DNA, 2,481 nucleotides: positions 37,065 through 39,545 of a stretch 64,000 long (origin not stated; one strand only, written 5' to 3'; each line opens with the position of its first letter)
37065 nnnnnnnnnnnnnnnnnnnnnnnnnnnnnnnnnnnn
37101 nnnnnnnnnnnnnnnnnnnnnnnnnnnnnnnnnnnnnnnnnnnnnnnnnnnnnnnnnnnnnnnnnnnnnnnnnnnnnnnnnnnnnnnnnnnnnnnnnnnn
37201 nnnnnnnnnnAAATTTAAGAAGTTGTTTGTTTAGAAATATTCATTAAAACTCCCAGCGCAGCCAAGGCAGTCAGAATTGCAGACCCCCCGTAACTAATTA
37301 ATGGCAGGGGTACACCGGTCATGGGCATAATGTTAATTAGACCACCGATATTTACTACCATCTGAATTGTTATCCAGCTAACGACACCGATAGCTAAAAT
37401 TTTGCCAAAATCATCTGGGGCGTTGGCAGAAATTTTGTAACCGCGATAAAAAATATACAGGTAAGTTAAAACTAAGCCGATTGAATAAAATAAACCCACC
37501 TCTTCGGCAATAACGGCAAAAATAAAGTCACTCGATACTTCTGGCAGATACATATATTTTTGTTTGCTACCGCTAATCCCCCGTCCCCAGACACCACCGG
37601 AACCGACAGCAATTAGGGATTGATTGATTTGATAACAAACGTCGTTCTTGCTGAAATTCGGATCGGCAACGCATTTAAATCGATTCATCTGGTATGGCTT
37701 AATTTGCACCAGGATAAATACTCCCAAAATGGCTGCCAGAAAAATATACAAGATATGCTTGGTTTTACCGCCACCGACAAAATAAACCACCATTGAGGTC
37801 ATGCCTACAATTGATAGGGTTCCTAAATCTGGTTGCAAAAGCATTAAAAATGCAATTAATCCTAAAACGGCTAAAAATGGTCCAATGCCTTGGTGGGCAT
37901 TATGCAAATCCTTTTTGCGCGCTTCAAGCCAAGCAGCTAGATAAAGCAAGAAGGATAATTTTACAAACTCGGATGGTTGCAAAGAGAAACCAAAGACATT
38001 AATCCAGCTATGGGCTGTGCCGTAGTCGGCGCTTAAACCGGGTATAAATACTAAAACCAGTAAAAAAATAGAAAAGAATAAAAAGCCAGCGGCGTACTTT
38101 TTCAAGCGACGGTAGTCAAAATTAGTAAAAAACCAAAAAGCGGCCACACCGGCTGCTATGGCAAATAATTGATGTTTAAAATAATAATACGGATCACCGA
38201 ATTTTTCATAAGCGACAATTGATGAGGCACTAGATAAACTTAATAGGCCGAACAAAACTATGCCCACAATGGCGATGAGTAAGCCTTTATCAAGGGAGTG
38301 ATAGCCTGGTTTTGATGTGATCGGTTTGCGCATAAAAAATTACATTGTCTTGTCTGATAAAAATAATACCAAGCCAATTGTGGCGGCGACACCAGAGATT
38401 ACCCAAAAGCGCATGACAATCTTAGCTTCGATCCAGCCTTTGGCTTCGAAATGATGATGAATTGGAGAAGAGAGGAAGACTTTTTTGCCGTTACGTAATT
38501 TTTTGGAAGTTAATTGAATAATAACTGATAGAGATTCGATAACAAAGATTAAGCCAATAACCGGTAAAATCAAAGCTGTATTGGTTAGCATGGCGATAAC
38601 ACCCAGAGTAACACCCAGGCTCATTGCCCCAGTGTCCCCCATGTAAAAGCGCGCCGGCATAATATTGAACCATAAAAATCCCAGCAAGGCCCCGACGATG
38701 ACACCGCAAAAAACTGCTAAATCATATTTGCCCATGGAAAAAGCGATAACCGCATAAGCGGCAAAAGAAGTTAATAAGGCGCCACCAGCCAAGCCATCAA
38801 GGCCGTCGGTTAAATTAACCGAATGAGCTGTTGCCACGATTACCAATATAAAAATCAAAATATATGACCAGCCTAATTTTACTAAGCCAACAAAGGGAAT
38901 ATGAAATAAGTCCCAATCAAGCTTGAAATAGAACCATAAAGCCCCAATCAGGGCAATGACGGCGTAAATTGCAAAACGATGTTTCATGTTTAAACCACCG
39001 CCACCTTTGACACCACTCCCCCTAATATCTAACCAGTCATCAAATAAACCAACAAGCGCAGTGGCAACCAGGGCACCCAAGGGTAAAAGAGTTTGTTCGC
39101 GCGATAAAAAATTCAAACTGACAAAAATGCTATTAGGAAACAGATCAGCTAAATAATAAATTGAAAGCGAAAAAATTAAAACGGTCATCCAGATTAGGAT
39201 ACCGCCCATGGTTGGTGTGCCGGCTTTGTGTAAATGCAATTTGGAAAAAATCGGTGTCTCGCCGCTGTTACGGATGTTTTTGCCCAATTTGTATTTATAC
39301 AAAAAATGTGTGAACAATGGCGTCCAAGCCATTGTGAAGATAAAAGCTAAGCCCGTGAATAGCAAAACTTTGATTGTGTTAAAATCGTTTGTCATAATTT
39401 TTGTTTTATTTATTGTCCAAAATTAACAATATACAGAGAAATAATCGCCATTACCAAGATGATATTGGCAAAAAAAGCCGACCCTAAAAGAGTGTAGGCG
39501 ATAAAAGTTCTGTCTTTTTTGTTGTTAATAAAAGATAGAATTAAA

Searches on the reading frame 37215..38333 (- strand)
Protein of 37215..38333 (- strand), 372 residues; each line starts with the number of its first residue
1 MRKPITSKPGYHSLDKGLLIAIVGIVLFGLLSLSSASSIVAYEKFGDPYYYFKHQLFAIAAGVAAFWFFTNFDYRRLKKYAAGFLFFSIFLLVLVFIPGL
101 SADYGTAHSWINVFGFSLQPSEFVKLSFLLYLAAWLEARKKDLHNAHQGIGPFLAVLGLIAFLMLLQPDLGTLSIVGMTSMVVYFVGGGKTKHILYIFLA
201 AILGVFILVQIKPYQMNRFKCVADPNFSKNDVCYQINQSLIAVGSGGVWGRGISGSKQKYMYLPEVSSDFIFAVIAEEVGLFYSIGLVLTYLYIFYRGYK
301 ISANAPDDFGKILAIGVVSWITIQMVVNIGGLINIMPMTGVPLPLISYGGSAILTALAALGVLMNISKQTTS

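Call 10: search_protein_families(library=pfam, proteins=[window:37215-38333:-], max_evalue=0.01)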
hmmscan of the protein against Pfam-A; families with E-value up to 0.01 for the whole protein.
window:37215-38333:- (372 aa): 1 family
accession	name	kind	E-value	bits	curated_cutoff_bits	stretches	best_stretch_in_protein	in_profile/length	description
PF01098.24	FTSW_RODA_SPOVE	-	2.8e-97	326.3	26.4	1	19-371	4-355/356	Cell cycle protein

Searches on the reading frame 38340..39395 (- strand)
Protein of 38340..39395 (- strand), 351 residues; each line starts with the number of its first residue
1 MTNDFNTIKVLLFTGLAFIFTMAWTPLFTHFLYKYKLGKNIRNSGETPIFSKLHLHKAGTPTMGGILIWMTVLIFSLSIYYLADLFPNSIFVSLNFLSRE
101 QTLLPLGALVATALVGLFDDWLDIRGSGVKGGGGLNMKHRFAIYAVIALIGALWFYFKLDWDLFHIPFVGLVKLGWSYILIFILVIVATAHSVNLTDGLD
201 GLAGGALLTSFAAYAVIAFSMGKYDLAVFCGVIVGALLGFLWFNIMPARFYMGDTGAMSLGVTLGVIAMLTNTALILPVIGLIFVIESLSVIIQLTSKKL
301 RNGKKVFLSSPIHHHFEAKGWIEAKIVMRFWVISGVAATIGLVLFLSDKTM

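Call 48: search_protein_families(library=pfam, proteins=[window:38340-39395:-], max_evalue=0.00001)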
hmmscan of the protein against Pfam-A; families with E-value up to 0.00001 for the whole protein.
window:38340-39395:- (351 aa): 2 families
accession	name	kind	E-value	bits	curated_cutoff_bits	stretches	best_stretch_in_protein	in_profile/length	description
PF00953.26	Glycos_transf_4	-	8.7e-31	107.5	27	1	106-270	5-158/160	Glycosyl transferase family 4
PF10555.14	MraY_sig1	-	8.8e-06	25.4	20.1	0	57-68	1-12/13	Phospho-N-acetylmuramoyl-pentapeptide-transferase signature 1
